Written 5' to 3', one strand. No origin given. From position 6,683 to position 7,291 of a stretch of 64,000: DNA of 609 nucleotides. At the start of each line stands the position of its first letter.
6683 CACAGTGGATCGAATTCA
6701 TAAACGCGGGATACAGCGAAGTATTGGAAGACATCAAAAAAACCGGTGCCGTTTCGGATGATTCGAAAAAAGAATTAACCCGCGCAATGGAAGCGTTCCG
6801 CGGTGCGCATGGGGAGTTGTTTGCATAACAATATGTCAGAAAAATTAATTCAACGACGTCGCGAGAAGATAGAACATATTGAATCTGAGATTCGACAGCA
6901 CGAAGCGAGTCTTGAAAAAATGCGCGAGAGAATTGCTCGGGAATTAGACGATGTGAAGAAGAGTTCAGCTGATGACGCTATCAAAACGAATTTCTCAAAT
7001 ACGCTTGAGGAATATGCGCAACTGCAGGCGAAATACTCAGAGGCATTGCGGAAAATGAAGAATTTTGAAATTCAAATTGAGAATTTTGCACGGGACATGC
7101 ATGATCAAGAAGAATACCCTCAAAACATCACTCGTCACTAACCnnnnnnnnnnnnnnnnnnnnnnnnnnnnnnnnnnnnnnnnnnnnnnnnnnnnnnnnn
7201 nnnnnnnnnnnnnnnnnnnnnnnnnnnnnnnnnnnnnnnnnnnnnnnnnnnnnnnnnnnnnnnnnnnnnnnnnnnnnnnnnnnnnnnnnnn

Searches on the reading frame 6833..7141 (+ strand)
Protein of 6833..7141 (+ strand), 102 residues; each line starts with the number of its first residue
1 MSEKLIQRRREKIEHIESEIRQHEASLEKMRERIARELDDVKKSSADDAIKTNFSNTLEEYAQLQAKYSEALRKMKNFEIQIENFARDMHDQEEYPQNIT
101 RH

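Call 3: search_protein_families(library=pfam, proteins=[window:6833-7141:+], max_evalue=1)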
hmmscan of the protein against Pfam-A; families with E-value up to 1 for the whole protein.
window:6833-7141:+ (102 aa): 35 families (the best 25 are shown)
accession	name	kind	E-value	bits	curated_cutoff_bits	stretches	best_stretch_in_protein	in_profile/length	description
PF10498.14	IFT57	-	0.0015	18.1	40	1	11-91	229-307/360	Intra-flagellar transport protein 57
PF15463.11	ECM11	-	0.0034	18.3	27.1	1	7-44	91-128/133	Extracellular mutant protein 11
PF06013.18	WXG100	-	0.0057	17.3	27.3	1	11-77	7-72/86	Proteins of 100 residues with WXG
PF01025.24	GrpE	-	0.0071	16.5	25.8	1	3-51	17-65/165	GrpE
PF16767.10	KinB_sensor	-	0.0078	17.1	27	1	23-72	36-85/122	Sensor domain of alginate biosynthesis sensor protein KinB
PF25802.1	WWC1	-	0.014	15.8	27.8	1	57-90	2-35/135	WWC1-like, helical hairpin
PF14523.12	Syntaxin_2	-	0.031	14.7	26.5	1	8-77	38-106/134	Syntaxin-like protein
PF01442.23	Apolipoprotein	-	0.031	14.4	90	1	18-74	26-84/190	Apolipoprotein A1/A4/E domain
PF07303.18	Occludin_ELL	-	0.048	14.9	31.2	1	41-99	4-62/101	Occludin homology domain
PF13762.11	MNE1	-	0.075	13.6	22.7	1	18-90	4-76/143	Mitochondrial splicing apparatus component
PF00846.24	Hanta_nucleocap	-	0.079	12.3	27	1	8-79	6-69/428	Hantavirus nucleocapsid protein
PF07926.17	TPR_MLP1_2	-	0.087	13.3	36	1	4-47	71-114/129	TPR/MLP1/MLP2-like protein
PF17242.7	DUF5315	-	0.1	12.9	27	1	26-77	12-66/77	Disordered region of unknown function (DUF5315)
PF03961.19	FapA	-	0.11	12.6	31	1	10-84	155-228/272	Flagellar Assembly Protein A beta solenoid domain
PF21329.2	CYP38_PsbQ-like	-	0.12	13.3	27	1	3-67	29-93/117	Peptidyl-prolyl cis-trans isomerase CYP38-like, PsbQ-like domain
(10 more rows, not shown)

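Call 5: find_homologous_proteins(query=window:6833-7141:+, max_evalue=0.01)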
Query window:6833-7141:+ (102 aa): 1 proteins with E <= 0.01 among 4 candidates.
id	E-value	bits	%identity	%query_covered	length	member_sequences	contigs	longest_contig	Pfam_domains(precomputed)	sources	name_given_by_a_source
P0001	1.6e-55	203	100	100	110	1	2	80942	-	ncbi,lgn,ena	-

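Call 16: search_solved_structures(query=window:6833-7141:+, max_evalue=10, show_alignments=0)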
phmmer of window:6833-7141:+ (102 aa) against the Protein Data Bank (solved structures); distinct sequences matched with E-value up to 10: 20.
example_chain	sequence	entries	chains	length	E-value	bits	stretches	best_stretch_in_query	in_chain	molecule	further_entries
9k9w_j5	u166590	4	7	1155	0.00017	25.3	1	26-97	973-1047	Phycobiliprotein ApcE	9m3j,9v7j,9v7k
1xaw_A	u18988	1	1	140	0.036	17.9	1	9-94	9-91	Occludin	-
9fi8_HA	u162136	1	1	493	0.24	15.3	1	28-62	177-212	Small ribosomal subunit protein mS29,mS29(DAP3)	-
5apz_A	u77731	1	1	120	0.27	15.1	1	6-91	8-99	GENERAL CONTROL PROTEIN GCN4, NOR1 TCAR0761, GENERAL CONTROL PROTEIN GCN4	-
3swf_A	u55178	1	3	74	0.29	15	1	42-79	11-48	cGMP-gated cation channel alpha-1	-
9hqv_Br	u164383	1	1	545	0.33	14.8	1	28-62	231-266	Small ribosomal subunit protein mS29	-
3oa7_A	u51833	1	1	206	0.36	14.7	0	27-97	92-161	Head morphogenesis protein, Chaotic nuclear migration protein 67 fusion protein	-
2xzr_A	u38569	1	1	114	0.41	14.5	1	6-90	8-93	IMMUNOGLOBULIN-BINDING PROTEIN EIBD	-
2wpq_A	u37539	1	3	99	0.54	14.2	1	6-83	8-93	TRIMERIC AUTOTRANSPORTER ADHESIN FRAGMENT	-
3j3t_A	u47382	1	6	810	0.8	13.6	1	2-68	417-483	Negative regulator of genetic competence ClpC/MecB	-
3j3s_A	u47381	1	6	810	0.8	13.6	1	2-68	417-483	Negative regulator of genetic competence ClpC/MecB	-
3j3r_A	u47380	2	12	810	0.81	13.6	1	2-68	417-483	Negative regulator of genetic competence ClpC/MecB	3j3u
7abr_A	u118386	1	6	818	0.81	13.6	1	2-68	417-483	Negative regulator of genetic competence ClpC/MecB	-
8imk_1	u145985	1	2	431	1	13.3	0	43-95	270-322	ApcH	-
3hri_A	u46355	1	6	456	1.5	12.8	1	31-85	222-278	Histidyl-tRNA synthetase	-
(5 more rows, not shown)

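Call 19: find_encoding_contigs(protein=P0001, flank=4000, max_places=4)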
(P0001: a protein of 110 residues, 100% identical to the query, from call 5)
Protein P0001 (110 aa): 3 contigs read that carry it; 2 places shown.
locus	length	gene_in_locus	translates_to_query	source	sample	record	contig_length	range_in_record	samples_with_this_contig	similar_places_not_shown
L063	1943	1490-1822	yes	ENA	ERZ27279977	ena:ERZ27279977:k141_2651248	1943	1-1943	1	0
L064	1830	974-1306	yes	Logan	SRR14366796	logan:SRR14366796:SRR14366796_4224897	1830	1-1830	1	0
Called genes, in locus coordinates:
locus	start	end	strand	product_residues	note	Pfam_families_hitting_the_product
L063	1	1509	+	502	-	?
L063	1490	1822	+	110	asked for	-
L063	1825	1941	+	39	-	?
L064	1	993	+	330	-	?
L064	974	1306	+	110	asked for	-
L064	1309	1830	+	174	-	?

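Call 31: find_homologous_proteins(query=A1, max_evalue=0.01)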
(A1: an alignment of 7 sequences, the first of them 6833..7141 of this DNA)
Query A1 (7 sequences) (102 aa, profile of the alignment): 6 proteins with E <= 0.01 among 2818 candidates.
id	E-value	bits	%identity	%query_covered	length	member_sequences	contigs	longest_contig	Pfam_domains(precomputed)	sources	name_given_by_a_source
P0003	6.2e-41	157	-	-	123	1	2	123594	-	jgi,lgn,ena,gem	-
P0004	7.9e-37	144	-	-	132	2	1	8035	-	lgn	-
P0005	5.0e-36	141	23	94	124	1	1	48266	-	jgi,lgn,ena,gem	-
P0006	1.0e-33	134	29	40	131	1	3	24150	-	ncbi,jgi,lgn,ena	jgi:Tfp pilus assembly protein FimV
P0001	4.1e-32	129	100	100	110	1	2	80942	-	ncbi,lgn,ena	-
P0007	1.4e-25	108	56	9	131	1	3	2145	-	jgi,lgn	jgi:Tfp pilus assembly protein FimV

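Call 37: predict_structure(alignment_id=A2)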
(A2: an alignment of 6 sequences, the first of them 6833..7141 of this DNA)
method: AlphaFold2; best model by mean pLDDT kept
length: 102 residues; sequences in the alignment: 6
mean_pLDDT: 88.0   pTM: 0.69
mean pLDDT of the five models: 88.0, 84.6, 84.4, 84.4, 83.6
residues with pLDDT >= 90: 65; 70-90: 26; 50-70: 10; < 50: 1
segments of 3 or more residues with pLDDT < 50: none
pLDDT, mean of each block of 10 residues (from residue 1): 80 93 96 96 92 96 96 92 85 62 50
secondary structure, 60 per line:
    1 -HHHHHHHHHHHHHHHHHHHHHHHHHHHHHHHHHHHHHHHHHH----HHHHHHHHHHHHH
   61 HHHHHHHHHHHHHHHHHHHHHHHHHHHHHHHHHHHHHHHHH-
elements in order: H2-43 H48-101

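Call 43: fold_search(model_id=the predicted structure, library=pdb)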
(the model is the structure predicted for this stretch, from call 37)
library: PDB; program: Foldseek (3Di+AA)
matches with E <= 10: 584; with E <= 0.001: 0
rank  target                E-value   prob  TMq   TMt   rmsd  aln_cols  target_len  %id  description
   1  2k48_MODEL_1_A        3.6e-01  0.99  0.62  0.59   1.6        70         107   20  NMR Structure of the N-terminal Coiled Coil Domain of the Andes Hantavirus Nucleocapsid Protein (released 2008-08-05)
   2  7ah9_2G               3.9e-01  0.99  0.59  0.76   2.4        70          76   14  Substrate-engaged type 3 secretion system needle complex from Salmonella enterica typhimurium - SpaR state 1 (released 2021-03-17)
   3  4fi5                  4.2e-01  1.00  0.61  0.87   0.7        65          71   23  Crystal structure of the N-terminal domain of Hantaan virus strain 76-118 nucleoprotein (released 2012-06-20)
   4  5j10_A                4.2e-01  0.99  0.60  0.85   1.2        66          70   12  De novo design of protein homo-oligomers with modular hydrogen bond network-mediated specificity (released 2016-05-25)
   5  6n9h                  4.4e-01  0.99  0.67  0.89   1.3        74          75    9  De novo designed homo-trimeric amantadine-binding protein (released 2019-12-18)
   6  8fvu_U                4.4e-01  0.99  0.59  0.74   1.7        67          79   19  Cryo-EM structure of human Needle/NAIP/NLRC4 (R288A) (released 2024-01-03)
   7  6naf                  4.7e-01  0.99  0.66  0.88   1.3        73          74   10  De novo designed homo-trimeric amantadine-binding protein (released 2019-12-18)
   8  7agx_2K               4.7e-01  0.97  0.57  0.73   2.4        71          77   17  Apo-state type 3 secretion system export apparatus complex from Salmonella enterica typhimurium (released 2021-03-17)
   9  7agx_2G               5.4e-01  0.96  0.58  0.75   2.5        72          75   17  Apo-state type 3 secretion system export apparatus complex from Salmonella enterica typhimurium (released 2021-03-17)
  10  9x1w                  5.8e-01  0.99  0.63  0.72   1.0        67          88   15  Crystal structure of de novo designed complement C9 mini-inhibitor form 1 (released 2026-02-18)
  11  8szz_0                6.6e-01  0.98  0.60  0.85   1.4        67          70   13  CryoEM Structure of Computationally Designed Nanocage O32-ZL4 (released 2023-11-01)
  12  7agx_2F               6.6e-01  0.95  0.56  0.76   2.0        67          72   18  Apo-state type 3 secretion system export apparatus complex from Salmonella enterica typhimurium (released 2021-03-17)
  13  2jow_MODEL_1_A        7.0e-01  0.77  0.44  0.52   4.5        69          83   16  Differences in the electrostatic surfaces of the type III secretion needle proteins (released 2007-07-24)
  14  4ilo_A                7.0e-01  0.54  0.46  0.24   5.0        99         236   17  2.12A resolution structure of CT398 from Chlamydia trachomatis (released 2014-01-01)
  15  6msq_A                7.5e-01  0.99  0.67  0.89   1.1        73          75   10  Crystal structure of pRO-2.3 (released 2019-05-08)
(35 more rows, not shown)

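Call 67: search_protein_families(library=phrogs, proteins=[window:6833-7141:+], max_evalue=0.01)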
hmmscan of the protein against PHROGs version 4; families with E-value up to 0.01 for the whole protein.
window:6833-7141:+ (102 aa): 0 families

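Call 68: search_protein_families(library=padloc, proteins=[window:6833-7141:+], max_evalue=0.01)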
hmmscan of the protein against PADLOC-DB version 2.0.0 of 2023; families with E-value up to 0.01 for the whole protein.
window:6833-7141:+ (102 aa): 7 families
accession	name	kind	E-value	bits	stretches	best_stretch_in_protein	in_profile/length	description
PDLC00319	PtuB1|PtuB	-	0.00051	17.7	1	3-78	217-292/310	Unknown function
PDLC03864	LmuB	-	0.00061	16.4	1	7-95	263-351/657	-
PDLC00254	LmuB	-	0.0029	14.4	1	8-95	189-276/563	AAA ATPase domain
PDLC04457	PDC-M15A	-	0.0031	15.2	1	5-87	146-227/256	-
PDLC04774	PDC-M68B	-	0.0044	13.6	1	12-90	335-409/581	-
PDLC03863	LmuB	-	0.0055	13.4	1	5-83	356-432/610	-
PDLC02730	PbeC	-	0.0072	13.1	1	8-97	354-442/651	PbeC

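Call 69: search_protein_families(library=ncbifam, proteins=[window:6833-7141:+], max_evalue=0.01)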
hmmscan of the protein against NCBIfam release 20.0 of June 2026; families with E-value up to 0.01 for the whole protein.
window:6833-7141:+ (102 aa): 0 families

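Call 75: find_encoding_contigs(protein=P0007, flank=2500, max_places=3)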
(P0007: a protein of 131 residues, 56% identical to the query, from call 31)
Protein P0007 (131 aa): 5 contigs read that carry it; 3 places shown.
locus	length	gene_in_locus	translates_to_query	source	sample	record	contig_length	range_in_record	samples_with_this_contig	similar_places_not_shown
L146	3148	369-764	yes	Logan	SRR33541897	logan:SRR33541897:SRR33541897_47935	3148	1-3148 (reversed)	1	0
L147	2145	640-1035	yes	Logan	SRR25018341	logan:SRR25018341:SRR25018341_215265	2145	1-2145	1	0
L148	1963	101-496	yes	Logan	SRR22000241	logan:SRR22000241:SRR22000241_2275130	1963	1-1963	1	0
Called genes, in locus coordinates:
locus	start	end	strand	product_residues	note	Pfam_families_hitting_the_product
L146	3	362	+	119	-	?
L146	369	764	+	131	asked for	-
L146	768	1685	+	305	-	PF00231:ATP-synt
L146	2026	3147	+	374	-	?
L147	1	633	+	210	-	?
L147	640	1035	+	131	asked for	-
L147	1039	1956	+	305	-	PF00231:ATP-synt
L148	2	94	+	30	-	?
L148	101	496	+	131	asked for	-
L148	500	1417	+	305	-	PF00231:ATP-synt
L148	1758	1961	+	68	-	?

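Call 76: find_encoding_contigs(protein=P0004, flank=2500, max_places=3)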
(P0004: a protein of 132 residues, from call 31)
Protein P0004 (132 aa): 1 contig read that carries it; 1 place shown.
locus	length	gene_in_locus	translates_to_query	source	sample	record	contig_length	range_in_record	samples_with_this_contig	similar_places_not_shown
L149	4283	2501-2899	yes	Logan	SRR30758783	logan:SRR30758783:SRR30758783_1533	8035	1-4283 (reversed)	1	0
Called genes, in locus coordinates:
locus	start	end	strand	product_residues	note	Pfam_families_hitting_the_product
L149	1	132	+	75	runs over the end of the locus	PF00137:ATP-synt_C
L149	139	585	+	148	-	PF00430:ATP-synt_B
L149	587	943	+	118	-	-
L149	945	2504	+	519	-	PF02874:ATP-synt_ab_N, PF00006:ATP-synt_ab, PF00306:ATP-synt_ab_C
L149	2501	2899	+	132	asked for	-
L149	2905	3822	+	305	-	PF00231:ATP-synt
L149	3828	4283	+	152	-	?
